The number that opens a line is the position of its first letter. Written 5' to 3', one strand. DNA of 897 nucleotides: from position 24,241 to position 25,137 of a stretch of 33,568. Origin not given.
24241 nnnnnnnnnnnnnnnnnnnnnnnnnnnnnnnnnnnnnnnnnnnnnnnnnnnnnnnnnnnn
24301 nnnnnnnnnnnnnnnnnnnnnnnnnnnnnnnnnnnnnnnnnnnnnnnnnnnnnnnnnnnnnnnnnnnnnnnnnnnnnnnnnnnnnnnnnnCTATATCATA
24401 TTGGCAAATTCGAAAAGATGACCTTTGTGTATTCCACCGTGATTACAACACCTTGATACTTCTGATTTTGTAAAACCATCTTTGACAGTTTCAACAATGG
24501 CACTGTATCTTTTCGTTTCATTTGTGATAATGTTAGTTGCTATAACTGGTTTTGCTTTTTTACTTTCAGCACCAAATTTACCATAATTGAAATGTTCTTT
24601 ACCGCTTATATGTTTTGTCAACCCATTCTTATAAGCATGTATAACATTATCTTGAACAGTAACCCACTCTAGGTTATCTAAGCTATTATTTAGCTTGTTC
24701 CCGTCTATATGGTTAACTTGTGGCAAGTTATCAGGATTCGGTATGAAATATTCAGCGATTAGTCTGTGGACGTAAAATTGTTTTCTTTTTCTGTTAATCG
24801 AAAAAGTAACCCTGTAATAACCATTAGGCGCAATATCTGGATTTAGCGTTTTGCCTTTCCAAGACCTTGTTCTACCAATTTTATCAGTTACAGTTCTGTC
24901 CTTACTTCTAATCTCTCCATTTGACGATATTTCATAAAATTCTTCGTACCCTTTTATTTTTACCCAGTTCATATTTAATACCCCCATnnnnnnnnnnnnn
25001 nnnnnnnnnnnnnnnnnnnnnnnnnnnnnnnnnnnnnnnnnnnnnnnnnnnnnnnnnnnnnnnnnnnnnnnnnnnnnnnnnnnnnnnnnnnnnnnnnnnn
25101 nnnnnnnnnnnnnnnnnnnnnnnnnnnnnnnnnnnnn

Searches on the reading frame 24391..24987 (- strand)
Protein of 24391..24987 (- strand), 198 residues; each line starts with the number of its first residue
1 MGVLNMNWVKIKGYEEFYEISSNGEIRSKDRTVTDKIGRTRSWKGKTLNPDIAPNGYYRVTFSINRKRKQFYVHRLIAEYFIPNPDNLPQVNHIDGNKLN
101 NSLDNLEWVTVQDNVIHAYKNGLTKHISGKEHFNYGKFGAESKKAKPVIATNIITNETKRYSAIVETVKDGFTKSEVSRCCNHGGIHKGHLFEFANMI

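Call 11: search_protein_families(library=pfam, proteins=[window:24391-24987:-], max_evalue=0.01)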
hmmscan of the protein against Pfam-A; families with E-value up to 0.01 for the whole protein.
window:24391-24987:- (198 aa): 2 families
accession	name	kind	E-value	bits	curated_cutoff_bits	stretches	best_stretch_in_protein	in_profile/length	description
PF07463.16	NUMOD4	-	5e-17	62.3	23.4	1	6-62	1-48/49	NUMOD4 motif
PF13392.12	HNH_3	-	4.5e-12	45.8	24.8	1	72-115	2-45/46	HNH endonuclease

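Call 32: find_encoding_contigs(protein=window:24391-24987:-, flank=6000, max_places=6)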
Protein window:24391-24987:- (198 aa): 24 contigs read that carry it; 6 places shown.
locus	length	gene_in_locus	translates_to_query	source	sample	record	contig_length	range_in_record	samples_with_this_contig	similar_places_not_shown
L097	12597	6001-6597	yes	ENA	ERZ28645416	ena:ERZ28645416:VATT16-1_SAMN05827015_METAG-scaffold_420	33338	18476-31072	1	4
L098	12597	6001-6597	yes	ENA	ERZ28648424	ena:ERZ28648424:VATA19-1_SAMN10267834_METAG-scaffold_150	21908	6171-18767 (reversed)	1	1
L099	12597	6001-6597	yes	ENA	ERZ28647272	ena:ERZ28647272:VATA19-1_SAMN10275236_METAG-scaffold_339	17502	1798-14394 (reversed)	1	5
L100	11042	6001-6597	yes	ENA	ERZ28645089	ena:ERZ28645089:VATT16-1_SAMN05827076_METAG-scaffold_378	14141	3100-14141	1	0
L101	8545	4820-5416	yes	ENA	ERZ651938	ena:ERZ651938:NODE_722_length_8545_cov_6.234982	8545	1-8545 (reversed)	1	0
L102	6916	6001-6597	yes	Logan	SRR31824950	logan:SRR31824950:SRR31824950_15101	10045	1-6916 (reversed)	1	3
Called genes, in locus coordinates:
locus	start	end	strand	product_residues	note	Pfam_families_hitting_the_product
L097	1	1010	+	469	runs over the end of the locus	-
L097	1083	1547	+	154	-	PF14265:DUF4355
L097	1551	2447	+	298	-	PF05065:Phage_capsid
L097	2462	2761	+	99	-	-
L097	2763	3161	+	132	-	PF09355:Phage_Gp19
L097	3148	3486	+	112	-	-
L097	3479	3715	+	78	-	-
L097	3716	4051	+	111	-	-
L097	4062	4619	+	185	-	PF25681:Phage_TTP_17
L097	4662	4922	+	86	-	-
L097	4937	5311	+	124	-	PF17318:DUF5361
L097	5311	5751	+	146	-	-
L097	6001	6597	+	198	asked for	PF07463:NUMOD4, PF13392:HNH_3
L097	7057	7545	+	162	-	PF07463:NUMOD4, PF13392:HNH_3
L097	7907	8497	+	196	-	PF07463:NUMOD4, PF13392:HNH_3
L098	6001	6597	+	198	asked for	PF07463:NUMOD4, PF13392:HNH_3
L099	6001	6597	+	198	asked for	PF07463:NUMOD4, PF13392:HNH_3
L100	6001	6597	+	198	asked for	PF07463:NUMOD4, PF13392:HNH_3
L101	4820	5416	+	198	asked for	PF07463:NUMOD4, PF13392:HNH_3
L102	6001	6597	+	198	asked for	PF07463:NUMOD4, PF13392:HNH_3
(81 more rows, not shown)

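Call 49: search_solved_structures(query=window:24391-24987:-, max_evalue=0.01, show_alignments=1)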
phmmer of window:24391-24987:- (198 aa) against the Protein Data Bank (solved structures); distinct sequences matched with E-value up to 0.01: 1.
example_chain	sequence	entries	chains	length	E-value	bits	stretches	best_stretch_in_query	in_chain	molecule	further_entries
1u3e_M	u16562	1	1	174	1.7e-15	60.8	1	6-194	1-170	HNH homing endonuclease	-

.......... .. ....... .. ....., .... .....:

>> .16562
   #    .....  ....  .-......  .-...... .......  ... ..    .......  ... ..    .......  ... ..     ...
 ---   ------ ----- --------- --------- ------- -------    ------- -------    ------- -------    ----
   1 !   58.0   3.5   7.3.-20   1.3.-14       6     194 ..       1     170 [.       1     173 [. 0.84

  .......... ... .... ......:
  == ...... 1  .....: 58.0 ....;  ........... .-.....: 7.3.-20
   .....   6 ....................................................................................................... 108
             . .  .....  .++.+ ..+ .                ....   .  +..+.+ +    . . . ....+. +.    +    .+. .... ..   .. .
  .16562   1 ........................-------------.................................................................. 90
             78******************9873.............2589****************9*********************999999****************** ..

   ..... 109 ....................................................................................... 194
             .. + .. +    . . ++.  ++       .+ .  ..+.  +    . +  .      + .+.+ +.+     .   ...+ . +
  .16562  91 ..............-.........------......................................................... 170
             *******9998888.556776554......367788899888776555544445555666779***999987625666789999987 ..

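Call 63: search_protein_families(library=phrogs, proteins=[window:24391-24972:-], max_evalue=0.00001)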
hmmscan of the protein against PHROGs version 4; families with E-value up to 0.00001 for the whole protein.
window:24391-24972:- (193 aa): 10 families
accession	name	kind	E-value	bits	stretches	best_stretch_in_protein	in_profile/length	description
phrog_59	-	DNA, RNA and nucleotide metabolism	1.2e-47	164.2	1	1-155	138-246/423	HNH endonuclease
phrog_959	-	DNA, RNA and nucleotide metabolism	1.3e-36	126.4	1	2-120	7-113/138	HNH endonuclease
phrog_1492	-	DNA, RNA and nucleotide metabolism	4.1e-33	116.1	1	2-131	46-176/414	HNH endonuclease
phrog_37683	-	unknown function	2.2e-17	64.1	1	45-137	140-230/279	-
phrog_99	-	DNA, RNA and nucleotide metabolism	3.1e-16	61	1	13-116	121-208/383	HNH endonuclease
phrog_15471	-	DNA, RNA and nucleotide metabolism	1.7e-08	35.5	1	50-116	16-83/183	HNH endonuclease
phrog_17657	-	DNA, RNA and nucleotide metabolism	4.1e-08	34.2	1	49-104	103-165/168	HNH endonuclease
phrog_20162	-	DNA, RNA and nucleotide metabolism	1.7e-07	32.5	1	140-190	30-82/88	HNH endonuclease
phrog_826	-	DNA, RNA and nucleotide metabolism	2.3e-07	31.6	1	39-113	89-158/281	HNH endonuclease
phrog_30377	-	DNA, RNA and nucleotide metabolism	3.1e-06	28.3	1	67-122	11-64/82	HNH endonuclease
